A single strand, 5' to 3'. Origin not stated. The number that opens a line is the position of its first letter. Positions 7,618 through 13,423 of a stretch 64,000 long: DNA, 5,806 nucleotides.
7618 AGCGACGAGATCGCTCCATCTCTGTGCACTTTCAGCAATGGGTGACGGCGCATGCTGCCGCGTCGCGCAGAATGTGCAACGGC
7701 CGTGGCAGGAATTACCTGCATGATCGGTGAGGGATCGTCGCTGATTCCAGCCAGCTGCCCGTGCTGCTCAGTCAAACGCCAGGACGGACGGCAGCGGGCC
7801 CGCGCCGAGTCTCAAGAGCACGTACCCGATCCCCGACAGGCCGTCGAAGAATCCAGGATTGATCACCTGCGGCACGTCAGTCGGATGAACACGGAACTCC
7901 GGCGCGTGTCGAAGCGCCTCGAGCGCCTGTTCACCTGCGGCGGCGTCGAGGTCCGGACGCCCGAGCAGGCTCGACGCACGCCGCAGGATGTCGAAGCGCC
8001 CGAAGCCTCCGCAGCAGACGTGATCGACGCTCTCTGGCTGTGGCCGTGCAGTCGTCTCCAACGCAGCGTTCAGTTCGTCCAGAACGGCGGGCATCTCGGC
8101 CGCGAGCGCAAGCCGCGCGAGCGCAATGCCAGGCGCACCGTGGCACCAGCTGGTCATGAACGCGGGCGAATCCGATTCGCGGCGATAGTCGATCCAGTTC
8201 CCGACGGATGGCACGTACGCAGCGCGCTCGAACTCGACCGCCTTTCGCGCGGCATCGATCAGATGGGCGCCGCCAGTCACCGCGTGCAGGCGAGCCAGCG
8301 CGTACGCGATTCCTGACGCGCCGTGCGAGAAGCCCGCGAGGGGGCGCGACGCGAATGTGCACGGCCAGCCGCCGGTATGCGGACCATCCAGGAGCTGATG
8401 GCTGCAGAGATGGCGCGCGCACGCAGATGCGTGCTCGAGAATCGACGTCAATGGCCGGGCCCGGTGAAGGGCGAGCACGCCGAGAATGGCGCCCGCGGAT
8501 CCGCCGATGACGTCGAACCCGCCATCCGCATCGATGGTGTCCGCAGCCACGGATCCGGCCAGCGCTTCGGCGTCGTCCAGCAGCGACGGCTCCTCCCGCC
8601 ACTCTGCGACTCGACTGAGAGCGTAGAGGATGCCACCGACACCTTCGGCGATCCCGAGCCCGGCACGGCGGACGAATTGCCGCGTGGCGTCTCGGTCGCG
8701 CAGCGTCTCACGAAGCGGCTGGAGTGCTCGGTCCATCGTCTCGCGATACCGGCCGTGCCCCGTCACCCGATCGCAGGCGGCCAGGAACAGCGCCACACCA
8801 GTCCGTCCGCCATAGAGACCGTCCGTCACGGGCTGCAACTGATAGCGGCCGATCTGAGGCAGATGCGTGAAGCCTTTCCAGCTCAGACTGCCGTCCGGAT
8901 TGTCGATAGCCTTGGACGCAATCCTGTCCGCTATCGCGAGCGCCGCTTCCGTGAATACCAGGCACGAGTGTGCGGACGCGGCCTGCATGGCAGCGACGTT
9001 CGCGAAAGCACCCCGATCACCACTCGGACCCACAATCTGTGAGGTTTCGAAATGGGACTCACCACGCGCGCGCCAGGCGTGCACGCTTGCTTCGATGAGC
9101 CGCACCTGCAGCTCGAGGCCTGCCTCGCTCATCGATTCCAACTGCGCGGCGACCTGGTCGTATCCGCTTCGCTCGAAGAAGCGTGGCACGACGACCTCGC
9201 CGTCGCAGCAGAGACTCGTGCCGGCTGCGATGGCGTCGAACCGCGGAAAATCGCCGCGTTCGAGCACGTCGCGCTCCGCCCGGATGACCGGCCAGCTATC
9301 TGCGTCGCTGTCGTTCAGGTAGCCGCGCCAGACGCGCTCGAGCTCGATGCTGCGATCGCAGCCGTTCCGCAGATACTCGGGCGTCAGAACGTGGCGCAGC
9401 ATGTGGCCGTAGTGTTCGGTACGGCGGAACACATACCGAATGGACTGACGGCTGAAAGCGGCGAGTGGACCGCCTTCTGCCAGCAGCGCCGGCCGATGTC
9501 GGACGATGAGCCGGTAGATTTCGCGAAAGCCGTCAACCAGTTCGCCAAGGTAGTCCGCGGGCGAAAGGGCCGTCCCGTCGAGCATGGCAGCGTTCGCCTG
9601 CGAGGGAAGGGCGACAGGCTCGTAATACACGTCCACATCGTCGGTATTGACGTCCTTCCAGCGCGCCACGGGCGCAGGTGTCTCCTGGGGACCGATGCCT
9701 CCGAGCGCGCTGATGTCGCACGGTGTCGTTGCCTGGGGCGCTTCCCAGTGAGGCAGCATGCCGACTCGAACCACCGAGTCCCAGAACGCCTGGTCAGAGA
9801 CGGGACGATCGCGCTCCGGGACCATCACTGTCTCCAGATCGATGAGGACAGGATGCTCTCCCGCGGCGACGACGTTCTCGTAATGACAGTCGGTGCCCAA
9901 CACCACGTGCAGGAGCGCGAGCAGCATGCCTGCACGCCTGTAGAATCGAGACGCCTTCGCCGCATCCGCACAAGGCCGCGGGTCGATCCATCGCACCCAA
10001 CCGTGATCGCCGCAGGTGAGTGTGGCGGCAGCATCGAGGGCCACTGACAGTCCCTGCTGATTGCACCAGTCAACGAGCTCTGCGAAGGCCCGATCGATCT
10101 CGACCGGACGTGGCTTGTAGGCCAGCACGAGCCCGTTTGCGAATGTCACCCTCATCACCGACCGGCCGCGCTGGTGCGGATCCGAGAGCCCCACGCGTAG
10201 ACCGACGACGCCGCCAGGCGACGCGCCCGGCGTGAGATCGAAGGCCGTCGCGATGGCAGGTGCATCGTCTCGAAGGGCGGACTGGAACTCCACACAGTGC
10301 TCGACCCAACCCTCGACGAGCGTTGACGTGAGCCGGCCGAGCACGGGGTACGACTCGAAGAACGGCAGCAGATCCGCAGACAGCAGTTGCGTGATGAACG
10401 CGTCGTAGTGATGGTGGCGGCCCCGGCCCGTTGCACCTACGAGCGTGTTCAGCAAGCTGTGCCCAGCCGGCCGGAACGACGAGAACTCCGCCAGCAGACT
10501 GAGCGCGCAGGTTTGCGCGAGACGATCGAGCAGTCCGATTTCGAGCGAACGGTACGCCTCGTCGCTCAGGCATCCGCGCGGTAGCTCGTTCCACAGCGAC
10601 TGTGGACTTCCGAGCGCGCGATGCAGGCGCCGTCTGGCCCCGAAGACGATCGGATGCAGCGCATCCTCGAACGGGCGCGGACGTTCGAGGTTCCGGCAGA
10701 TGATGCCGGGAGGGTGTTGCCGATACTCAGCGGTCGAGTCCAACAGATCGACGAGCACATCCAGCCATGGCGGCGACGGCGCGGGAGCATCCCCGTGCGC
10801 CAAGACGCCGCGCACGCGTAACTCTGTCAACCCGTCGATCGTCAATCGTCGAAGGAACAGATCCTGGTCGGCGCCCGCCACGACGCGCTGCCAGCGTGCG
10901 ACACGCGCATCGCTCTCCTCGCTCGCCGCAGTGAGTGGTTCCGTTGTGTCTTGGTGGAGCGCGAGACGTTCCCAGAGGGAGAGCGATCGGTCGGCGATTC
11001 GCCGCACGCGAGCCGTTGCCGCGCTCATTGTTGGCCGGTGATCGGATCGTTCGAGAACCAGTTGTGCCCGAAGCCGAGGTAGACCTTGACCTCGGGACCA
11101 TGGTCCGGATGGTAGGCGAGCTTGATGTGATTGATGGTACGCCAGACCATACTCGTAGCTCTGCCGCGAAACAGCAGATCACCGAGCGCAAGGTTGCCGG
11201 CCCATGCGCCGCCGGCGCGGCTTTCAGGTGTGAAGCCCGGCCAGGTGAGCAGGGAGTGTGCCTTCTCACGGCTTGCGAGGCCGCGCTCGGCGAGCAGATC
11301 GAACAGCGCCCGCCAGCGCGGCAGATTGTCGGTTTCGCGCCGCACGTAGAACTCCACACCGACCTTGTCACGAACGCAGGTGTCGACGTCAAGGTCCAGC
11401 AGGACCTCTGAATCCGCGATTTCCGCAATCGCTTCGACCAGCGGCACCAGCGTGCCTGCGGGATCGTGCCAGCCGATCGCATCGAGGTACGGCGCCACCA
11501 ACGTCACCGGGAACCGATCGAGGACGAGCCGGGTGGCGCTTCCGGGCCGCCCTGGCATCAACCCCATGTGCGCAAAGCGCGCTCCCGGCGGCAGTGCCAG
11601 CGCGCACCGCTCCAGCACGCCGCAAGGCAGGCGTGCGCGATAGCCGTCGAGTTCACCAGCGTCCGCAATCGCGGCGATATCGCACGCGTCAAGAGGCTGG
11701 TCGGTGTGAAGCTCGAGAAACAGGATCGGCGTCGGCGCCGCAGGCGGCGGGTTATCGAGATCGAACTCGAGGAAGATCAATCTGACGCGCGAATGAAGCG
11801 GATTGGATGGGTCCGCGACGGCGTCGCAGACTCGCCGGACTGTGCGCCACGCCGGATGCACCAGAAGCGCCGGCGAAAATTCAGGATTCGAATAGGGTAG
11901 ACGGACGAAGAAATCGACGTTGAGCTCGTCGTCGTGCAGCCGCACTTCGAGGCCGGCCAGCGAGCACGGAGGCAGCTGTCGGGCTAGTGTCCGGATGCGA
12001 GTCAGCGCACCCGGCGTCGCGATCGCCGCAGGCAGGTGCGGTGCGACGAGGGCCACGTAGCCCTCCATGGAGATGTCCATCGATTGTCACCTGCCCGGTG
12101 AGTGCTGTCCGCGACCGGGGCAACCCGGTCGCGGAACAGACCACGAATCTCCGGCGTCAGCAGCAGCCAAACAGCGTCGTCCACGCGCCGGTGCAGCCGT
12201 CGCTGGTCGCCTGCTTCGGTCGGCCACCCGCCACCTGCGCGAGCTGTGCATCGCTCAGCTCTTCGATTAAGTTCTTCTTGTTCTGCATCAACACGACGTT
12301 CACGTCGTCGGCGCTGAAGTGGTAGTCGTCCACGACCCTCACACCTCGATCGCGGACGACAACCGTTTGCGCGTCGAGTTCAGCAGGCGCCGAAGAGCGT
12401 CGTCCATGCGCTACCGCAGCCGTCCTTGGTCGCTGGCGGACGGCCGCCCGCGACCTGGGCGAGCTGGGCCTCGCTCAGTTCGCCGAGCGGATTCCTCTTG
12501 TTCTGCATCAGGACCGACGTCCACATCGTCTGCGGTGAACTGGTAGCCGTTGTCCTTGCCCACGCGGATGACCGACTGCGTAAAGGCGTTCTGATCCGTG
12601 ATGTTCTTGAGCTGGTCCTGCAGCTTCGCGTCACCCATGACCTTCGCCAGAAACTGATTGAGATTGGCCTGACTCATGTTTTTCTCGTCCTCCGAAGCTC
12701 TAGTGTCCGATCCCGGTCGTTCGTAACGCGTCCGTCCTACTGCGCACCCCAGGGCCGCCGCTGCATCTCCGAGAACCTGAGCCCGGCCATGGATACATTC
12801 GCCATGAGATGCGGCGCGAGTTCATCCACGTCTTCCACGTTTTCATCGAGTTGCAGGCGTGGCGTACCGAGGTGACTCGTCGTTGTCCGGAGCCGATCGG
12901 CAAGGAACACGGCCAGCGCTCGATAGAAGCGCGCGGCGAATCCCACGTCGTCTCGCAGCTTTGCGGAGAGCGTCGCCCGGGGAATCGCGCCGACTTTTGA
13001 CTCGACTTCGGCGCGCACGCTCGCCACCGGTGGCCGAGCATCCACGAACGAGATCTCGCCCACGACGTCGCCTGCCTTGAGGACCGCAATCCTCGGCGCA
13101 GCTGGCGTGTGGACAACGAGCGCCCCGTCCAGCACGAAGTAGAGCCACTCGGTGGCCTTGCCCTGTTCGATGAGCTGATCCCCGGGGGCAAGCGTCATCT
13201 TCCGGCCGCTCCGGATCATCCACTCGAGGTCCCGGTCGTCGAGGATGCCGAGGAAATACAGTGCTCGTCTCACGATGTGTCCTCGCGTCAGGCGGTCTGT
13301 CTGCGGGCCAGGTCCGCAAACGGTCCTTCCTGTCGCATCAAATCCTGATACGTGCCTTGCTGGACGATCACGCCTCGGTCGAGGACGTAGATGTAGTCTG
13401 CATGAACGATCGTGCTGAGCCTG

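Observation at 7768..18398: ProcM-type (CCG) class II lanthipeptide operon with Nif11-leader precursors and an NHLM-style export cassette placed first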

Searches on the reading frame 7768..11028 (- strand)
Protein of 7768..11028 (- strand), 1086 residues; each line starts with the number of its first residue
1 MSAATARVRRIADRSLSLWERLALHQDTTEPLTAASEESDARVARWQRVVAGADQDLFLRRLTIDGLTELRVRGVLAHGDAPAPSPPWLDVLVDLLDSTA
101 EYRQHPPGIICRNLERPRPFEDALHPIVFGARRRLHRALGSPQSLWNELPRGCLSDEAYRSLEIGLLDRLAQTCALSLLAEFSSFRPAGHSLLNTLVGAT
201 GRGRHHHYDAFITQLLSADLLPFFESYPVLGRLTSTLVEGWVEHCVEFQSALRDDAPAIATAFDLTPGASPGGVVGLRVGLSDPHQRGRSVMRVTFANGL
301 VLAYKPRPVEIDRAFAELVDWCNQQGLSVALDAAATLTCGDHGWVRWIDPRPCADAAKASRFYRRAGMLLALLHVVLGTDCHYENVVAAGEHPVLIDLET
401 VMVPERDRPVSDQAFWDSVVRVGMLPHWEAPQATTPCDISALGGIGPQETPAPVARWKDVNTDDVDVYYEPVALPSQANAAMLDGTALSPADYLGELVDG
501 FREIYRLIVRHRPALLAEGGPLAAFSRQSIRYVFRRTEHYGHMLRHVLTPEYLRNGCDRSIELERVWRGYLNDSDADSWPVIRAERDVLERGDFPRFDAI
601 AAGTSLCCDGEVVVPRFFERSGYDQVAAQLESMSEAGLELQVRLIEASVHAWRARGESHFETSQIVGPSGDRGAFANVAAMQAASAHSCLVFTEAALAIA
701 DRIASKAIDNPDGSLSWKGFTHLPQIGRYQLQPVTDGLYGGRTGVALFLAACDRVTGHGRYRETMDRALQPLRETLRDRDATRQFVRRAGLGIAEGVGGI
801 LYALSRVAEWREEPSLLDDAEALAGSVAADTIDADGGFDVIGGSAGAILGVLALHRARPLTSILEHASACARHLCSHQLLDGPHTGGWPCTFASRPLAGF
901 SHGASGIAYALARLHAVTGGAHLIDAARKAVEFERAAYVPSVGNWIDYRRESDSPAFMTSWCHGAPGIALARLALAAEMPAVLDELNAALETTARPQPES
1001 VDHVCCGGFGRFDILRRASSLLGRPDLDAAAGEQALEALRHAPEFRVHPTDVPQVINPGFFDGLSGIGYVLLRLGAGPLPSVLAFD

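Call 5: search_protein_families(library=pfam, proteins=[window:7768-11028:-], max_evalue=0.01)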
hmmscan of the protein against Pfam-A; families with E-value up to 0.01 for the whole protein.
window:7768-11028:- (1086 aa): 2 families
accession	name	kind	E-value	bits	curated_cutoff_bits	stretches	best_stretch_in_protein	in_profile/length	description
PF13575.12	DUF4135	-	9e-120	400.7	29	1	227-598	1-376/378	Domain of unknown function (DUF4135)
PF05147.19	LANC_like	-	1.1e-48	166.1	23.2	1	733-1076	2-339/350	Lanthionine synthetase C-like protein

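Call 6: search_protein_families(library=ncbifam, proteins=[window:7768-11028:-], max_evalue=0.01)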
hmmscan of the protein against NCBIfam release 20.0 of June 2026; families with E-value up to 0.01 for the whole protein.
window:7768-11028:- (1086 aa): 3 families
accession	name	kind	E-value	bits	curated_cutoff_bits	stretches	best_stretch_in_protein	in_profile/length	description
TIGR03897.1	lanti_2_LanM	subfamily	1.3e-239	797.6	304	1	132-1074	11-929/932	type 2 lanthipeptide synthetase LanM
NF038150.1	lanthi_synth_IV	equivalog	5.7e-27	94.4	650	1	738-1076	509-845/851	class IV lanthionine synthetase LanL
NF038151.1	lanthi_synth_III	equivalog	2.7e-20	72.4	575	2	783-992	557-748/833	class III lanthionine synthetase LanKC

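Call 52: search_solved_structures(query=window:7768-11028:-, show_alignments=1)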
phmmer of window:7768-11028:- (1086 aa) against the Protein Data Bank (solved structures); distinct sequences matched with E-value up to 0.001: 2.
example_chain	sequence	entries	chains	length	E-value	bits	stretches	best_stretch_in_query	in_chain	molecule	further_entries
6st5_A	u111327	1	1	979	9.2e-76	258.7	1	202-1086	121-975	LicM2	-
5dzt_A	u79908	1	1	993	6.7e-30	106.9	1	218-651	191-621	CylM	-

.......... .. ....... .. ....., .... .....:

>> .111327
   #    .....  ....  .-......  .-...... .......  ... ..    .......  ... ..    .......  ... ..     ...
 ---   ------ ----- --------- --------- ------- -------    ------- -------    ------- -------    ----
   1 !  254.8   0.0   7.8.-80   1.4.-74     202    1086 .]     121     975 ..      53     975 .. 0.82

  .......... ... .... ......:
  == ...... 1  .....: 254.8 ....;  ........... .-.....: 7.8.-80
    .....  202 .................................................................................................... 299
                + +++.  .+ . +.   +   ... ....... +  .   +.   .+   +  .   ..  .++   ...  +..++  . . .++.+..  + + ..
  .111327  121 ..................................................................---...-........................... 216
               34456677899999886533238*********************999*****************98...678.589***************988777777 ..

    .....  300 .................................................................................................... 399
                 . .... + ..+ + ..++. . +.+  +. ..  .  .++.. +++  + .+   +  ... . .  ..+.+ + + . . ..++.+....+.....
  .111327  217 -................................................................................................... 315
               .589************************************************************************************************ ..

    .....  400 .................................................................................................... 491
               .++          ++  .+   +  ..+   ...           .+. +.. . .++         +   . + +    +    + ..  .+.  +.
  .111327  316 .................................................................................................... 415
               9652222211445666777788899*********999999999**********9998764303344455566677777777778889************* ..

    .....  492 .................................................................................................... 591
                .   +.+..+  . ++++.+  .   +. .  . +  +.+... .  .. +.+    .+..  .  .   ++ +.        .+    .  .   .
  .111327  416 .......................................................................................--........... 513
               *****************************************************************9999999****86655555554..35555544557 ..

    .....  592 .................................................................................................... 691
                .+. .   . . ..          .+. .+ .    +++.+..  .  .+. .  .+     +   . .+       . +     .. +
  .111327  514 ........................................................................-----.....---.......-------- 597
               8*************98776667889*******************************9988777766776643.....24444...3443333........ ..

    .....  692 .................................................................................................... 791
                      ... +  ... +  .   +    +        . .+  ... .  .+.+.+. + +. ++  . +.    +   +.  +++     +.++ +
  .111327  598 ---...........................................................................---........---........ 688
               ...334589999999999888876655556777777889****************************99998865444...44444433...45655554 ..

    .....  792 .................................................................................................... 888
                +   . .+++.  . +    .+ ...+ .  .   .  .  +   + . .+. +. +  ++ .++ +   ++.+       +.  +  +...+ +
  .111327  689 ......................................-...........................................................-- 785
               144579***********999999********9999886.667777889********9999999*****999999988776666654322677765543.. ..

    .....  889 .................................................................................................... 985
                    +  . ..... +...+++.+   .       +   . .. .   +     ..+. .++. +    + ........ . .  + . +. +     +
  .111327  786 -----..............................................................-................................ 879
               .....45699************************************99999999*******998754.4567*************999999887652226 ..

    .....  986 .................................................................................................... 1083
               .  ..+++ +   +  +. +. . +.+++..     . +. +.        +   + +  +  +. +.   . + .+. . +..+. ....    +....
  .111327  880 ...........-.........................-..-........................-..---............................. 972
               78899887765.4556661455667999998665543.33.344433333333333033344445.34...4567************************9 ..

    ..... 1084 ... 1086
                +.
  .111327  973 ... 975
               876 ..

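Call 55: list_cluster_members(proteins=[window:7771-11028:-, window:11028-12080:-, window:3315-4574:+, window:21880-22986:+, window:15393-17540:-])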
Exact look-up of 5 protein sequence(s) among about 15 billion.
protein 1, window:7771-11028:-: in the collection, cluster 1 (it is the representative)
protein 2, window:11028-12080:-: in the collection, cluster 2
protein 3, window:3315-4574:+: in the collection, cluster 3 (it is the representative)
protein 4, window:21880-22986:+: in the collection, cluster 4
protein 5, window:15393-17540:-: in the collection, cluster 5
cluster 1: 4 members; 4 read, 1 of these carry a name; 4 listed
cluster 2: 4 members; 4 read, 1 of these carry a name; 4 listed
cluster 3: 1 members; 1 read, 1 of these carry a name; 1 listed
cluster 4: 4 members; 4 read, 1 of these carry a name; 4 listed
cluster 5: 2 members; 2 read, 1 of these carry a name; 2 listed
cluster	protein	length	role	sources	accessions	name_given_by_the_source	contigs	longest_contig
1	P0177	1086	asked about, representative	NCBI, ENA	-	-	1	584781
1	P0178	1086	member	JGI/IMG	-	type 2 lantibiotic biosynthesis protein LanM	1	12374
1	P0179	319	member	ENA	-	-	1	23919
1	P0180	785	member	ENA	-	-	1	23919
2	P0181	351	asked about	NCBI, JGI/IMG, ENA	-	hypothetical protein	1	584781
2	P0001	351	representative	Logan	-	-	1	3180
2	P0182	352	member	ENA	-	-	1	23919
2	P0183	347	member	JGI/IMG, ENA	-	-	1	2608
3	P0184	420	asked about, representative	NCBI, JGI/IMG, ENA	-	6-phosphogluconolactonase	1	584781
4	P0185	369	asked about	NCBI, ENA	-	-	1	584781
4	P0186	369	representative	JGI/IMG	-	purine nucleosidase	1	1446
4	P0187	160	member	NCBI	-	-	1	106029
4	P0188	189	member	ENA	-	-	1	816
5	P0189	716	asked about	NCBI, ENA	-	-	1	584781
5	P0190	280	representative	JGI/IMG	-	ABC-type bacteriocin/lantibiotic exporter with double-glycine peptidase domain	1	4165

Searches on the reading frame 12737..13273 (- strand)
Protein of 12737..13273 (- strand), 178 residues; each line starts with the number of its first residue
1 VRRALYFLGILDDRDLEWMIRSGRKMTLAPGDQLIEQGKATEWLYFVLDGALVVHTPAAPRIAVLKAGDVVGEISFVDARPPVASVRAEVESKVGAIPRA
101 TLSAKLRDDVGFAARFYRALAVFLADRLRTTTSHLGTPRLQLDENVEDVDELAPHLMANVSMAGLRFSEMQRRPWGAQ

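Call 5: search_protein_families(library=pfam, proteins=[window:12737-13273:-], max_evalue=0.01)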
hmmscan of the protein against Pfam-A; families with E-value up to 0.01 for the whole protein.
window:12737-13273:- (178 aa): 1 family
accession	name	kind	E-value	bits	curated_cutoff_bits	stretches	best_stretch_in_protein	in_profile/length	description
PF00027.35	cNMP_binding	-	2.4e-13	50.3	27.5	1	27-107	3-87/89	Cyclic nucleotide-binding domain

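Call 6: search_protein_families(library=ncbifam, proteins=[window:12737-13273:-], max_evalue=0.01)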
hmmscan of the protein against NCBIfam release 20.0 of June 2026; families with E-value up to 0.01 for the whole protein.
window:12737-13273:- (178 aa): 6 families
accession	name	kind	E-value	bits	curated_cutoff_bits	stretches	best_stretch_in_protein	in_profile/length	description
TIGR03896.1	cyc_nuc_ocin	subfamily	1e-34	120.4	161.05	1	1-172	139-315/317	bacteriocin-type transport-associated protein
NF050815.1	TransActFtrBCaul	equivalog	1.8e-07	30.7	300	1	3-124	12-136/251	transcriptional activator FtrB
NF008732.0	PRK11753.1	equivalog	3e-07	30.1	266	1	13-135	13-136/214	cAMP-activated global transcriptional regulator CRP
NF006901.0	PRK09392.1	equivalog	2.2e-06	27.2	211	1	4-122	11-132/236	transcriptional activator FtrB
NF007707.0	PRK10402.1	subfamily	0.00021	21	180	1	28-133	36-141/226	transcriptional regulator YeiL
NF058543.1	ActPatMycb56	equivalog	0.00034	19.6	460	1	15-89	11-88/317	acetyltransferase Pat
